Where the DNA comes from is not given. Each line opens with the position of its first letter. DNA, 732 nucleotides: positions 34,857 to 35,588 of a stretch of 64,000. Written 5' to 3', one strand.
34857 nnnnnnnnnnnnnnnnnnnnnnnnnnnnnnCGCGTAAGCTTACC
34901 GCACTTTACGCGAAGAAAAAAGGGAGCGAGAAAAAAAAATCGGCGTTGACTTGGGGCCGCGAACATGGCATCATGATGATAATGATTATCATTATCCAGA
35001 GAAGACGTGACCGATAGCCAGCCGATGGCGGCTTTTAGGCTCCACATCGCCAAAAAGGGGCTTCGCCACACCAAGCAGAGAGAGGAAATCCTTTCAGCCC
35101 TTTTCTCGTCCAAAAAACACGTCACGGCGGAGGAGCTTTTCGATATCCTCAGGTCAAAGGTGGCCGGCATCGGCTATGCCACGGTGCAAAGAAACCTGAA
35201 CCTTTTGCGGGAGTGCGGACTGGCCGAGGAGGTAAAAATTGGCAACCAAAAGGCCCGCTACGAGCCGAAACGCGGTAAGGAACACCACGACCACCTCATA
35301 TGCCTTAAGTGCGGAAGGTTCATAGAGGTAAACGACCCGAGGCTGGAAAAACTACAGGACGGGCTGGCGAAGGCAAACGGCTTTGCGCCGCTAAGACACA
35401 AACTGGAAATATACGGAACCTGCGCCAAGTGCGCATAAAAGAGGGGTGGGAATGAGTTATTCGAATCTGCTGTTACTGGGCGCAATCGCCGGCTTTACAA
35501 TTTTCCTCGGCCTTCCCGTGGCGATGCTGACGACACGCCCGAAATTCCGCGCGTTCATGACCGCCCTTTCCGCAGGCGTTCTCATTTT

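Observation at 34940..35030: A near-consensus, perfectly palindromic Fur box in a divergent promoter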

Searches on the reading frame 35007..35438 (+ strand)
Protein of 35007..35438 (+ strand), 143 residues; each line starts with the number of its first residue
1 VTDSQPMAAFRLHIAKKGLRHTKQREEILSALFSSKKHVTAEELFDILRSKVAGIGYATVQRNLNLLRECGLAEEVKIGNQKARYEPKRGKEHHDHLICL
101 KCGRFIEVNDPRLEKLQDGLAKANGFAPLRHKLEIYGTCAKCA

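Call 5: search_protein_families(library=pfam, proteins=[window:35007-35438:+], max_evalue=0.01)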
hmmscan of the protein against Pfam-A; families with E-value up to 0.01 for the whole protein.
window:35007-35438:+ (143 aa): 2 families
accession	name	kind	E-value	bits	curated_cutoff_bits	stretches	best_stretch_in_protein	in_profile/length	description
PF01475.25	FUR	-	3.7e-34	117.9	23.1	1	16-136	1-121/121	Ferric uptake regulator family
PF01978.25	TrmB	-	0.0068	16.7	25.6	0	50-87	29-64/68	Sugar-specific transcriptional regulator TrmB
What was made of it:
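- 35007..35438 (+): fur: 143-aa Fur-family repressor, GTG start. PF01475, E 3.7e-34 (call 5).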

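Call 7: search_protein_families(library=ncbifam, proteins=[window:35007-35438:+], max_evalue=0.01)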
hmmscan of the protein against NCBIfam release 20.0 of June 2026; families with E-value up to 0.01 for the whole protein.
window:35007-35438:+ (143 aa): 10 families
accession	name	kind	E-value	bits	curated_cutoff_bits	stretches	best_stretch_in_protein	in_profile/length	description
NF051891.1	TransRegFurHelico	equivalog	6.7e-28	97.4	200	1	10-143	14-146/148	ferric iron uptake transcriptional regulator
NF051892.1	TransRegFurBacil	equivalog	4.6e-25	88.4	220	1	12-142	10-143/149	ferric iron uptake transcriptional regulator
NF006999.0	PRK09462.1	equivalog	2.2e-23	82.5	146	1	14-141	8-135/148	ferric iron uptake transcriptional regulator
NF052545.1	TransRegPerRClab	equivalog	2.3e-20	73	180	1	14-142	8-134/138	transcriptional regulator PerR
NF008646.0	PRK11639.1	equivalog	6e-12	45.6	167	1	15-142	18-146/171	zinc uptake transcriptional repressor Zur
NF047406.1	TransRegPerRTherm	equivalog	7.3e-11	42.4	200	1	20-142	5-125/130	manganese-dependent transcriptional regulator PerR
NF045677.1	FeRespRegIrr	equivalog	7.4e-11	42.2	170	1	14-98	4-87/127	Fur family transcriptional regulator Irr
NF045678.1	TransRegIrrA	equivalog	1.3e-10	41.3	150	1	6-111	5-109/138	iron response transcriptional regulator IrrA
NF047462.1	FUR_perox_PerRA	exception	7.3e-10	39.5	200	1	15-109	13-105/142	peroxide-responsive transcriptional repressor PerRA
NF047461.1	FUR_perox_PerRB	exception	7.3e-05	22.7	250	1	19-118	26-123/143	peroxide-responsive transcriptional repressor PerRB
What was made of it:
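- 35007..35438 (+): NCBIfam ranks Fur above PerR above Zur (call 7).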

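Call 8: find_encoding_contigs(protein=window:35007-35438:+, flank=6000, max_places=10)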
Protein window:35007-35438:+ (143 aa): 3 contigs read that carry it; 3 places shown.
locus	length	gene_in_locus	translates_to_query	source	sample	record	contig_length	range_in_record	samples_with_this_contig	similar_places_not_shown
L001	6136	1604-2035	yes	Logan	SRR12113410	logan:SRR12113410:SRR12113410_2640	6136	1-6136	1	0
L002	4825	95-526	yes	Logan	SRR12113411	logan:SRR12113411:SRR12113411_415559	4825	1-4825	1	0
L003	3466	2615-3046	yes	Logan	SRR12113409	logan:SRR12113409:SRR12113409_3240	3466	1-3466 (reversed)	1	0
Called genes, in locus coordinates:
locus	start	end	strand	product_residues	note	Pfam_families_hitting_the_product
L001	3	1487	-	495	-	?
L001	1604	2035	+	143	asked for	PF01475:FUR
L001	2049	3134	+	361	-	PF02535:Zip, PF13473:Cupredoxin_1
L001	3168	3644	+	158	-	PF03918:CcmH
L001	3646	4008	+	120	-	PF13240:Zn_Ribbon_1 (weak)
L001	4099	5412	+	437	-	PF02310:B12-binding, PF04055:Radical_SAM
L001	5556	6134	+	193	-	?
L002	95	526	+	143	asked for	PF01475:FUR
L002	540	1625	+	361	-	PF02535:Zip, PF13473:Cupredoxin_1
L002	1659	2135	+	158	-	PF03918:CcmH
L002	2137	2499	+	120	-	PF13240:Zn_Ribbon_1 (weak)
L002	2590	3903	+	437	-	PF02310:B12-binding, PF04055:Radical_SAM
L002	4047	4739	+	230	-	PF00535:Glycos_transf_2, PF10111:Glyco_tranf_2_2 (weak), PF13641:Glyco_tranf_2_3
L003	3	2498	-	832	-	?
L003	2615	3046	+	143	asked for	PF01475:FUR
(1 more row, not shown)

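Call 10: find_homologous_proteins(query=window:35007-35438:+, max_evalue=1e-10)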
Query window:35007-35438:+ (143 aa): 664 proteins with E <= 1e-10 among 682 candidates; the best 120 are listed.
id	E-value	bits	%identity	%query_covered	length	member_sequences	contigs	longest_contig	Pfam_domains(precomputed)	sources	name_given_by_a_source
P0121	3.8e-90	317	100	100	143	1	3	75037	PF01475.26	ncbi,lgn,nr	ncbi:MAG: transcriptional repressor [Nitrospinae bacterium]|nr:transcriptional repressor [Nitrospino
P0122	7.3e-65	235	74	100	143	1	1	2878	PF01475.26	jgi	jgi:Fur family ferric uptake transcriptional regulator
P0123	6.6e-62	226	75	94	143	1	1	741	PF01475.26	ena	-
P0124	2.9e-59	217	70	99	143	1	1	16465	PF01475.26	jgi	jgi:Fur family ferric uptake transcriptional regulator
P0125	9.1e-59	215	68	99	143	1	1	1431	PF01475.26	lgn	-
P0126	2.3e-58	214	67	99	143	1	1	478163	PF01475.26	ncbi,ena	-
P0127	2.7e-58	214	67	99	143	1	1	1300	PF01475.26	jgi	jgi:Fur family ferric uptake transcriptional regulator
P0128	4.4e-58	213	66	99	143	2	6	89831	PF01475.26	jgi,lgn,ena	jgi:Fur family ferric uptake transcriptional regulator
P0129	5.6e-57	210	69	93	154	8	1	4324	PF01475.26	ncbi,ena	-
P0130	6.1e-57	209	65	99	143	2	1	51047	PF01475.26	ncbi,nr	ncbi:MAG: transcriptional repressor [Nitrospirae bacterium]|nr:MAG: transcriptional repressor [Nitro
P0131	6.2e-57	209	67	99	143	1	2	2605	PF01475.26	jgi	jgi:Fur family ferric uptake transcriptional regulator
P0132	6.8e-57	209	68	99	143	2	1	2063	PF01475.26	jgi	jgi:Fur family ferric uptake transcriptional regulator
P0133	1.1e-56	209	65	99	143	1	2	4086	PF01475.26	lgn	-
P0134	1.5e-56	208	65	99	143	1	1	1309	PF01475.26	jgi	jgi:Fur family ferric uptake transcriptional regulator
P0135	1.6e-56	208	67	99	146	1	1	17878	PF01475.26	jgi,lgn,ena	-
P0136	1.8e-56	208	63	99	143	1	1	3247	PF01475.26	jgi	-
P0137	1.9e-56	208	69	93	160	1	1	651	PF01475.26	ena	-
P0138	1.9e-56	208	67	99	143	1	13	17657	PF01475.26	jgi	jgi:Fur family ferric uptake transcriptional regulator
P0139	2.8e-56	207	68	93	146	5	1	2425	PF01475.26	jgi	jgi:Fur family ferric uptake transcriptional regulator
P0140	3.5e-56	207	66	99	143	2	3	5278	PF01475.26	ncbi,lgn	-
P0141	4.2e-56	207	65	99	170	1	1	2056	PF01475.26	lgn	-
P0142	4.3e-56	207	63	99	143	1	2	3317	PF01475.26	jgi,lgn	-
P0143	4.5e-56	207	67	94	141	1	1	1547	PF01475.26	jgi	jgi:Fur family ferric uptake transcriptional regulator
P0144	6.5e-56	206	68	93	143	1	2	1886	PF01475.26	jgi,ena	-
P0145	7.4e-56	206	65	99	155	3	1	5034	PF01475.26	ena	-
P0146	8.7e-56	206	65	99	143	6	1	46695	PF01475.26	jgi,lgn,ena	jgi:Fur family ferric uptake transcriptional regulator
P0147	1.1e-55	205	68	93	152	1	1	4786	PF01475.26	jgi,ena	-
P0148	1.2e-55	205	63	99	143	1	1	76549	PF01475.26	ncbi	-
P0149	1.4e-55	205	67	93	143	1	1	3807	PF01475.26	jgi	jgi:Fur family ferric uptake transcriptional regulator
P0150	1.5e-55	205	63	99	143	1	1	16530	PF01475.26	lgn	-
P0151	1.9e-55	205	65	99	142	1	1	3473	PF01475.26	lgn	-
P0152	1.9e-55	205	67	93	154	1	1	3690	PF01475.26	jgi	-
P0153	2.1e-55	205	66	99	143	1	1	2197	PF01475.26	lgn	-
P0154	2.5e-55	204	64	99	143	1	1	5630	PF01475.26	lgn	-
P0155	2.5e-55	204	68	93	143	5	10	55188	PF01475.26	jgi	jgi:Fur family ferric uptake transcriptional regulator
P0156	2.5e-55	204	67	96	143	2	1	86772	PF01475.26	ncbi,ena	-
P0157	3.1e-55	204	63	99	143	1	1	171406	PF01475.26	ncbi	ncbi:MAG: Fur family transcriptional regulator [Thermodesulfovibrionales bacterium]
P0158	4.0e-55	204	63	97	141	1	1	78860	PF01475.26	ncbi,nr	ncbi:MAG: transcriptional repressor [Nitrospirae bacterium]|nr:transcriptional repressor [Nitrospiro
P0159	4.2e-55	204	65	99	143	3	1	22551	PF01475.26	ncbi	-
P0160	4.3e-55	204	63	99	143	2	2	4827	PF01475.26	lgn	-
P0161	4.4e-55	203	66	99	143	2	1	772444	PF01475.26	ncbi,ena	-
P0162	4.5e-55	203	65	99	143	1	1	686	PF01475.26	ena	-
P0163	5.3e-55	203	63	99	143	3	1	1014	PF01475.26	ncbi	-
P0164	5.5e-55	203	64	99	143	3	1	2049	PF01475.26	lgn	-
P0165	6.8e-55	203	65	99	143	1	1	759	PF01475.26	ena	-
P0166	8.3e-55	203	63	99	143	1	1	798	PF01475.26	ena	-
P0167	8.4e-55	203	63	99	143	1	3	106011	PF01475.26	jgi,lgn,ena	jgi:Fur family ferric uptake transcriptional regulator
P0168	8.4e-55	203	68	93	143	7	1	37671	PF01475.26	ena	-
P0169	1.0e-54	202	66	94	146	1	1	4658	PF01475.26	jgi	jgi:Fur family ferric uptake transcriptional regulator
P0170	1.2e-54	202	66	94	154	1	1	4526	PF01475.26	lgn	-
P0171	1.6e-54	202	65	99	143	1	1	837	PF01475.26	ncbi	-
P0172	1.7e-54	202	64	99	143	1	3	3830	PF01475.26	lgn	-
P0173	2.1e-54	201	66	99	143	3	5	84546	PF01475.26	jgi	jgi:Fur family ferric uptake transcriptional regulator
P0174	2.3e-54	201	65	99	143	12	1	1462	PF01475.26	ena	-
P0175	2.4e-54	201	63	99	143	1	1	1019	PF01475.26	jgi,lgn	jgi:Fur family ferric uptake transcriptional regulator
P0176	2.6e-54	201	65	99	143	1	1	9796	PF01475.26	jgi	jgi:Fur family ferric uptake transcriptional regulator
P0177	3.2e-54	201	63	99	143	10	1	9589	PF01475.26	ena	-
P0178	3.7e-54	200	66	93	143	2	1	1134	PF01475.26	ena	-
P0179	4.0e-54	200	65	99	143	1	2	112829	PF01475.26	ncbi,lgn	-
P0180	5.0e-54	200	66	94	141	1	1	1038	PF01475.26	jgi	jgi:Fur family ferric uptake transcriptional regulator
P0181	5.2e-54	200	66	94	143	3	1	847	PF01475.26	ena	-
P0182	6.4e-54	200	68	91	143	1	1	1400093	PF01475.26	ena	-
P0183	1.0e-53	199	66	93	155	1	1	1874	PF01475.26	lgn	-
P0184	1.3e-53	199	64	99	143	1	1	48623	PF01475.26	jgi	jgi:Fur family ferric uptake transcriptional regulator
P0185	1.4e-53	199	64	99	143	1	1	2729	PF01475.26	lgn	-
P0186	2.3e-53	198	64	98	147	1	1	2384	PF01475.26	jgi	jgi:Fur family ferric uptake transcriptional regulator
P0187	2.5e-53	198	61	99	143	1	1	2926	PF01475.26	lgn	-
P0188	3.3e-53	197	62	99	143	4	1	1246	PF01475.26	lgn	-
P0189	3.5e-53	197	65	93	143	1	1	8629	PF01475.26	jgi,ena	-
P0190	3.8e-53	197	63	99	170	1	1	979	PF01475.26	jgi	-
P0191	4.0e-53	197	65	94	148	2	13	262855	PF01475.26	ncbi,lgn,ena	ncbi:MAG: Fur family transcriptional regulator [bacterium]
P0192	4.0e-53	197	65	94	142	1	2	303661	PF01475.26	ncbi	ncbi:MAG: Fur family transcriptional regulator [bacterium]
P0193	4.6e-53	197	63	99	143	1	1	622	PF01475.26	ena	-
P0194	4.9e-53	197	65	97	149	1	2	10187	PF01475.26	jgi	jgi:Fur family ferric uptake transcriptional regulator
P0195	5.6e-53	197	66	94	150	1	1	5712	PF01475.26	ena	-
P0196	6.6e-53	196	66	94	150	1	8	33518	PF01475.26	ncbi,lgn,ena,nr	ncbi:MAG: transcriptional repressor [Deltaproteobacteria bacterium]|nr:transcriptional repressor [De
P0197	7.4e-53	196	64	94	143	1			PF01475.26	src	-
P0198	9.1e-53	196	66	94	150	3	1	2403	PF01475.26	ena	-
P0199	9.1e-53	196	63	99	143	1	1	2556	PF01475.26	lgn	-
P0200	9.2e-53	196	66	94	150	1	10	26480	PF01475.26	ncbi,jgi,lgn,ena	jgi:Fur family ferric uptake transcriptional regulator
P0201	1.1e-52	196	61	99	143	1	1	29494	PF01475.26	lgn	-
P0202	1.3e-52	195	63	99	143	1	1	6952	PF01475.26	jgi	-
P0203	1.4e-52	195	67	93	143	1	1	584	PF01475.26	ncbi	-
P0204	1.4e-52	195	61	99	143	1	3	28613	PF01475.26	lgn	-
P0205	1.4e-52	195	63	99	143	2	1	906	PF01475.26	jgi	jgi:Fur family ferric uptake transcriptional regulator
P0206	1.6e-52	195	66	94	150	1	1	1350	PF01475.26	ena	-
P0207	1.7e-52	195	66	93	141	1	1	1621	PF01475.26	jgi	-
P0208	2.0e-52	195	64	99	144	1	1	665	PF01475.26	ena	-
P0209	2.1e-52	195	61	99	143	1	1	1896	PF01475.26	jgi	jgi:Fur family ferric uptake transcriptional regulator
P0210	2.1e-52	195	63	97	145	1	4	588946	PF01475.26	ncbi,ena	-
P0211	2.4e-52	195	67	90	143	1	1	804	PF01475.26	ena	-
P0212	2.4e-52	195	62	99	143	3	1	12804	PF01475.26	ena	-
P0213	2.6e-52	194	63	97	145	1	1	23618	PF01475.26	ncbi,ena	-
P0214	3.0e-52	194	61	99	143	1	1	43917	PF01475.26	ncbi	-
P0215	3.3e-52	194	62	99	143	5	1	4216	PF01475.26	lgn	-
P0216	3.5e-52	194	62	99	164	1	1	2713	PF01475.26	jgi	-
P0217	3.8e-52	194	61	99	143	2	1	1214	PF01475.26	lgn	-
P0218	4.5e-52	194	62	99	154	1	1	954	PF01475.26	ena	-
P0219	4.6e-52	194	61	99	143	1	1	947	PF01475.26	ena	-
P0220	4.7e-52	194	62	99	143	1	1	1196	PF01475.26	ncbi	-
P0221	4.9e-52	194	65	94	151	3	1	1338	PF01475.26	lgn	-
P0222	5.4e-52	193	65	93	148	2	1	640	PF01475.26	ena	-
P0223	5.7e-52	193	61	99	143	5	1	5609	PF01475.26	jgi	jgi:Fur family ferric uptake transcriptional regulator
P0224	5.8e-52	193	64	93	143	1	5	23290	PF01475.26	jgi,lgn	-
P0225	6.2e-52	193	65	93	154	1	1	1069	PF01475.26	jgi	-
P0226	6.3e-52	193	64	93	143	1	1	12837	PF01475.26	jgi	-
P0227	6.3e-52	193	60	99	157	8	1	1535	PF01475.26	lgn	-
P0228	6.6e-52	193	65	93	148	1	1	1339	PF01475.26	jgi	jgi:Fur family ferric uptake transcriptional regulator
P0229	6.7e-52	193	61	99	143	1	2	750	PF01475.26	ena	-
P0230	6.9e-52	193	66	94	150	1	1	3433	PF01475.26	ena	-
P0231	7.0e-52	193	65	93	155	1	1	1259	PF01475.26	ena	-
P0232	7.4e-52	193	61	100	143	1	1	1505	PF01475.26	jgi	jgi:Fur family ferric uptake transcriptional regulator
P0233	8.0e-52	193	65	93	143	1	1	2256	PF01475.26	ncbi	ncbi:MAG: transcriptional repressor [Nitrospirota bacterium]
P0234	1.0e-51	193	61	99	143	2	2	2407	PF01475.26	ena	-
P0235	1.1e-51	192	61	99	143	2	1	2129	PF01475.26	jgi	-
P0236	1.1e-51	192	61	99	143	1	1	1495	PF01475.26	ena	-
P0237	1.2e-51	192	63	97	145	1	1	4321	PF01475.26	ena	-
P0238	1.2e-51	192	65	91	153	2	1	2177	PF01475.26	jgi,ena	-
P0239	1.5e-51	192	63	97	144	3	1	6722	PF01475.26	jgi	jgi:Fur family transcriptional regulator, ferric uptake regulator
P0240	1.5e-51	192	62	99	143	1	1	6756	PF01475.26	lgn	-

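Call 21: search_solved_structures(query=window:35007-35438:+, max_evalue=0.00001, show_alignments=2)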
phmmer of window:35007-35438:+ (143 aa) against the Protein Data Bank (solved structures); distinct sequences matched with E-value up to 0.00001: 24.
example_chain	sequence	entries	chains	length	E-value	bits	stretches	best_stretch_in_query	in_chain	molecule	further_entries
6d57_A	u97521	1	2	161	9.8e-27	97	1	10-142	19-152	Ferric uptake regulation protein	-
4ets_A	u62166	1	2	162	1e-26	97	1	10-142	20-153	Ferric uptake regulation protein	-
2xig_A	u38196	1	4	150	2.4e-23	86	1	9-142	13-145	FERRIC UPTAKE REGULATION PROTEIN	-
2fe3_A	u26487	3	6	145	1.3e-22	83.6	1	15-143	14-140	Peroxide operon regulator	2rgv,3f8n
3mwm_A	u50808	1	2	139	9.7e-22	80.8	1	20-143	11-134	Putative metal uptake regulation protein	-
7vo0_G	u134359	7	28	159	1.2e-21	80.5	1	20-143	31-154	Putative metal uptake regulation protein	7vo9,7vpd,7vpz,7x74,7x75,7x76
4raz_A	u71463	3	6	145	2.4e-20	76.3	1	13-138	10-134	DNA-binding transcriptional dual regulator of siderophore biosynthesis and transport(Fur f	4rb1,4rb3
5nbc_A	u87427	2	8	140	3.8e-20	75.7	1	11-142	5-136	Ferric uptake regulation protein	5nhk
5fd6_A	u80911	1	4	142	5.9e-20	75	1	15-139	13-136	Ferric uptake regulation protein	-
4ray_A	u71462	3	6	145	6.1e-20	75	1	15-138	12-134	DNA-binding transcriptional dual regulator of siderophore biosynthesis and transport(Fur f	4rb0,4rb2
5fd5_A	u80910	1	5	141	6.4e-20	74.9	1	15-139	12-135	Ferric uptake regulation protein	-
2o03_A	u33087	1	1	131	2.3e-19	73.1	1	17-142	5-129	probable Zinc uptake regulation protein FurB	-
8j6w_A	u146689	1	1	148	2.6e-18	69.7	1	14-141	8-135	Ferric uptake regulation protein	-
2w57_A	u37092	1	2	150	1.5e-15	60.8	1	16-140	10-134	FERRIC UPTAKE REGULATION PROTEIN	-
9ire_A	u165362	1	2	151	1.9e-15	60.4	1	12-142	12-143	Ferric uptake regulation protein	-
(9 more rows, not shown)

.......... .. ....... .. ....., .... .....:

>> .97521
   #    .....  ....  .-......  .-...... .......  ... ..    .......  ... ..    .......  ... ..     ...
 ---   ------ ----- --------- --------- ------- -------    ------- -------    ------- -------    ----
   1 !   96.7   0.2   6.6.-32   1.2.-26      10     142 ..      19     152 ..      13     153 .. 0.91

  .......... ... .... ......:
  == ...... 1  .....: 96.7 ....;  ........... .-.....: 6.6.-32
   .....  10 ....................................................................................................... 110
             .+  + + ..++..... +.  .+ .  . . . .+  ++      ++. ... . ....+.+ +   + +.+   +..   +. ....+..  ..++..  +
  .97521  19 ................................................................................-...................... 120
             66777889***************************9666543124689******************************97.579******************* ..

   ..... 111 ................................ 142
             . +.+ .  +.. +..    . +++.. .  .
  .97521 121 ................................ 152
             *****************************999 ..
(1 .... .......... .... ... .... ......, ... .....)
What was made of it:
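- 35007..35438 (+): Nearest PDB entries are CjFur 4ets/6d57 and HpFur 2xig (call 21).
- On Fur (iron-sensing member of the Fur family): Alignment to CjFur (call 21).
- The nearest structures are CjFur and HpFur (call 21). The Zur models score far lower (46 vs 97 bits in call 7; EcZur 5e-8 vs CjFur 1e-26 in call 21).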

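Call 25: find_encoding_contigs(protein=P0124, flank=4000, max_places=2)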
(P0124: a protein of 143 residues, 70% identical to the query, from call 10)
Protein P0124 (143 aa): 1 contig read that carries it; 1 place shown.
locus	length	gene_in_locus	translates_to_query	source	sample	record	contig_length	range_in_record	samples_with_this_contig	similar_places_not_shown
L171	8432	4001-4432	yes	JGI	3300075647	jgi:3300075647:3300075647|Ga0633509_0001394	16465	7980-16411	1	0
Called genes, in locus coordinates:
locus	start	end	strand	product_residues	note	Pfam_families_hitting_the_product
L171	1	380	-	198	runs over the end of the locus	PF18306:LDcluster4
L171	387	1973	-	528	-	PF00773:RNB, PF18614:RNase_II_C_S1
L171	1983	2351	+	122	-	PF02635:DsrE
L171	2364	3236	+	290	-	PF08867:FRG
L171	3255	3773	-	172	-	PF04343:DUF488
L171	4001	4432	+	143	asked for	PF01475:FUR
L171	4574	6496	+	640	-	PF01926:MMR_HSR1, PF02421:FeoB_N, PF04548:AIG1 (weak), PF17910:FeoB_Cyto, PF07670:Gate, PF07664:FeoB_C, PF07670:Gate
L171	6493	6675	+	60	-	-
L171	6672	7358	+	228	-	PF02742:Fe_dep_repr_C, PF04023:FeoA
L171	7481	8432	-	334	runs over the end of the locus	?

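Call 26: find_encoding_contigs(protein=P0126, flank=4000, max_places=2)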
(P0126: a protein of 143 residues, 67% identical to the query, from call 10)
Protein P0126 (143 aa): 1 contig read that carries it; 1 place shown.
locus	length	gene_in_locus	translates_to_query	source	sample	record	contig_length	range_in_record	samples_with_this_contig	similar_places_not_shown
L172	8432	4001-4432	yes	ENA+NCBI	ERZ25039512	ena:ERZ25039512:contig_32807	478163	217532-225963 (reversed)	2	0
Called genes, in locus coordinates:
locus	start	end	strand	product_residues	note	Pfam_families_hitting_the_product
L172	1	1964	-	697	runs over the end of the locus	PF13089:PP_kinase_N, PF02503:PP_kinase, PF17941:PP_kinase_C_1, PF13091:PLDc_2 (weak), PF13090:PP_kinase_C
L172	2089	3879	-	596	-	PF13424:TPR_12 (faint), PF00515:TPR_1 (weak), PF07719:TPR_2 (weak), PF13181:TPR_8 (weak), PF13414:TPR_11, PF13432:TPR_16, PF14559:TPR_19 (weak), PF23914:TPR_CcmH_CycH, +8 more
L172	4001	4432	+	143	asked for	PF01475:FUR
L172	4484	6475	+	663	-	PF01926:MMR_HSR1, PF02421:FeoB_N, PF04548:AIG1 (weak), PF17910:FeoB_Cyto (weak), PF07670:Gate, PF07664:FeoB_C, PF07670:Gate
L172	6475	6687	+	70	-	-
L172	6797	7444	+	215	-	PF02742:Fe_dep_repr_C, PF04023:FeoA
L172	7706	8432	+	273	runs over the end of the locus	PF08668:HDOD, PF01966:HD (weak)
